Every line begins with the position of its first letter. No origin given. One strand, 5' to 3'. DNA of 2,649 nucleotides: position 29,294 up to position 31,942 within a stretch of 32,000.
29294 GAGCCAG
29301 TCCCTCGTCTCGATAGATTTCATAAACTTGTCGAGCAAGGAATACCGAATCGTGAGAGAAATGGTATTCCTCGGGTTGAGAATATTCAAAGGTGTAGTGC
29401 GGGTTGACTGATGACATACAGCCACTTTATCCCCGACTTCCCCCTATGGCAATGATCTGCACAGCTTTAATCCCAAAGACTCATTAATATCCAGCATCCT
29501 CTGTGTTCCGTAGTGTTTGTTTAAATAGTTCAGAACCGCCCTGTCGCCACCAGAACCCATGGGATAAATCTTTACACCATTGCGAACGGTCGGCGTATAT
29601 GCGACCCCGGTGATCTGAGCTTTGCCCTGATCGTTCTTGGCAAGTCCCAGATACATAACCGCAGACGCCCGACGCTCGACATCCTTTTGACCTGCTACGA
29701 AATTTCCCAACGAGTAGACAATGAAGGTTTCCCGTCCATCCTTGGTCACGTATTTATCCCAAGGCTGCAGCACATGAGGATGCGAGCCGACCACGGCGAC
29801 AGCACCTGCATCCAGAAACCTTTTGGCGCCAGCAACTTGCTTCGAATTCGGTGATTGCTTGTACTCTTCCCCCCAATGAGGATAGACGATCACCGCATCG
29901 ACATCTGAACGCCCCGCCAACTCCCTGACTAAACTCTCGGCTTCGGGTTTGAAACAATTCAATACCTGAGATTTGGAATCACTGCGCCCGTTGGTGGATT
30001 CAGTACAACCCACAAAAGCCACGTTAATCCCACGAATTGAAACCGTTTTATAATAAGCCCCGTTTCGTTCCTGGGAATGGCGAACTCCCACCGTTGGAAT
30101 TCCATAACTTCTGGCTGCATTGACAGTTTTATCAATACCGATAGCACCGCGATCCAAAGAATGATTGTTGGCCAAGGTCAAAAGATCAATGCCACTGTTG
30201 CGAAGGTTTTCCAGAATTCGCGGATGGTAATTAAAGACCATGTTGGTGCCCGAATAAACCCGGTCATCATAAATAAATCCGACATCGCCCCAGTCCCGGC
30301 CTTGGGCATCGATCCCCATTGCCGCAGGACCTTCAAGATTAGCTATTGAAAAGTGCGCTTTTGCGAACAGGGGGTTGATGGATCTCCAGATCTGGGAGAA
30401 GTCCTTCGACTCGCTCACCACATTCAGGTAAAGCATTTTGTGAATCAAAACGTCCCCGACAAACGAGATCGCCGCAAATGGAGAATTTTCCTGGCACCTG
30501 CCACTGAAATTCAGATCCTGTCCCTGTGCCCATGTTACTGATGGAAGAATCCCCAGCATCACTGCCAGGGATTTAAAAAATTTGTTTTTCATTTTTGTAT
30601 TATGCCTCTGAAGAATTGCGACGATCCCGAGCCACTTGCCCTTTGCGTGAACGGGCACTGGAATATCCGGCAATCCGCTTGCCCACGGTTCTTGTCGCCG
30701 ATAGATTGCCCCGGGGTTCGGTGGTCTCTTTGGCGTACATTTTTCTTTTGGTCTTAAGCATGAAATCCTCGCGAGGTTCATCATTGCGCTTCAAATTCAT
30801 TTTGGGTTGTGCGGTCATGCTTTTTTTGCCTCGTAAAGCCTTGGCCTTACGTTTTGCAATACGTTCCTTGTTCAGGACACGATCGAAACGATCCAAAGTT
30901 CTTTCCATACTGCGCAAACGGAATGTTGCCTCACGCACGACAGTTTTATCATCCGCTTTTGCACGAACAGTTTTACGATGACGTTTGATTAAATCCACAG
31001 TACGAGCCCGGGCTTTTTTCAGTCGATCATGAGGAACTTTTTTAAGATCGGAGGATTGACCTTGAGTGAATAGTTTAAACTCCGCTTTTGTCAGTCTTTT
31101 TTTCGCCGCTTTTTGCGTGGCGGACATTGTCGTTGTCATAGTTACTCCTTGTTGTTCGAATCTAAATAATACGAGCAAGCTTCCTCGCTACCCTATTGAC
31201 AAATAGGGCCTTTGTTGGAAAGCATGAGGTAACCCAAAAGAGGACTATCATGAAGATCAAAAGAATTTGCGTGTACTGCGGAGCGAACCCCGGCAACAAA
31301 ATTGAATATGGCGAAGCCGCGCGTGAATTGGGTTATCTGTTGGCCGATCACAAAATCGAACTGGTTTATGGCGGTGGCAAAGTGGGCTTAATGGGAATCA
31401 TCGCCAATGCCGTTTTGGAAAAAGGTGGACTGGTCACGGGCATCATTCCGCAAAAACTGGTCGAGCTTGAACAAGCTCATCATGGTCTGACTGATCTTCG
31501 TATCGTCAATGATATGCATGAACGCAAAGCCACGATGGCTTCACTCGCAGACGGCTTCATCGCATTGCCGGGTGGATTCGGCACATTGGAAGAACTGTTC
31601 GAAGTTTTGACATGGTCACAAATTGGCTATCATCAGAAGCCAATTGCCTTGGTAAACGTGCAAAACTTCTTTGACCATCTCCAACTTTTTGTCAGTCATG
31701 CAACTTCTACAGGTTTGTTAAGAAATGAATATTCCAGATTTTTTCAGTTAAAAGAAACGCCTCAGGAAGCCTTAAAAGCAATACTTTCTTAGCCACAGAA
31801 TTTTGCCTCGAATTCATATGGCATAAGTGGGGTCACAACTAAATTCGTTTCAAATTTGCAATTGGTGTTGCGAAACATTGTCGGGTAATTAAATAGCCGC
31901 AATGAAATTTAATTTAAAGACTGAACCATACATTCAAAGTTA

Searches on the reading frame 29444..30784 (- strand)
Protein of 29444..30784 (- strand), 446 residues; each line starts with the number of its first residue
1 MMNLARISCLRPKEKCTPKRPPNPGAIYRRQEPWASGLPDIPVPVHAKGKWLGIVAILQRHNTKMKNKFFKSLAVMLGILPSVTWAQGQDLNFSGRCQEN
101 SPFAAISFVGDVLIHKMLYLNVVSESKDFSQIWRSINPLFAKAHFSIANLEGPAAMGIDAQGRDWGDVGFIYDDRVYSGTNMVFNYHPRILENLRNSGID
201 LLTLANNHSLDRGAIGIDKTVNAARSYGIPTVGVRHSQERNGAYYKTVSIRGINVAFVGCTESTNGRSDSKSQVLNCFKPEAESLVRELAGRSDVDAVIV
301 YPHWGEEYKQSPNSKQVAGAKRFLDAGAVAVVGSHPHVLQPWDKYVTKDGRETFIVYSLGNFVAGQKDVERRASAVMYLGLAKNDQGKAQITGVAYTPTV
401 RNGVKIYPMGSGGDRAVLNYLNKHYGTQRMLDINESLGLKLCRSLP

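Call 62: search_protein_families(library=pfam, proteins=[window:29444-30784:-], max_evalue=0.00001)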
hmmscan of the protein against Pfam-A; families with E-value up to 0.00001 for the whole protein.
window:29444-30784:- (446 aa): 1 family
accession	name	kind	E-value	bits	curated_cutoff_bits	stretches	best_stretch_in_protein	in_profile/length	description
PF09587.15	PGA_cap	-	9.1e-63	212.6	27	1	106-366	2-255/255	Bacterial capsule synthesis protein PGA_cap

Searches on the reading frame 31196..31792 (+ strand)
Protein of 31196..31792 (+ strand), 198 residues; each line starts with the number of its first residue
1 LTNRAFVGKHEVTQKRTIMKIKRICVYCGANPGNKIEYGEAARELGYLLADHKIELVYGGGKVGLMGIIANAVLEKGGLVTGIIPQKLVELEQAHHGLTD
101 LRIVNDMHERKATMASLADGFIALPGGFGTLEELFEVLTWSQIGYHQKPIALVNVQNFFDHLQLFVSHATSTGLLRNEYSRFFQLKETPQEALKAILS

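Call 62: search_protein_families(library=pfam, proteins=[window:31196-31792:+], max_evalue=0.00001)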
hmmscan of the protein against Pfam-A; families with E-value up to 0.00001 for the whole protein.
window:31196-31792:+ (198 aa): 2 families
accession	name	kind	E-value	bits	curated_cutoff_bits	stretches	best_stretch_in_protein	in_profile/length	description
PF03641.19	Lysine_decarbox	-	2e-43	148.2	27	1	66-195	1-130/131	Possible lysine decarboxylase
PF18306.6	LDcluster4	-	3e-16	59.8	26.3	1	34-138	13-114/151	SLOG cluster4 family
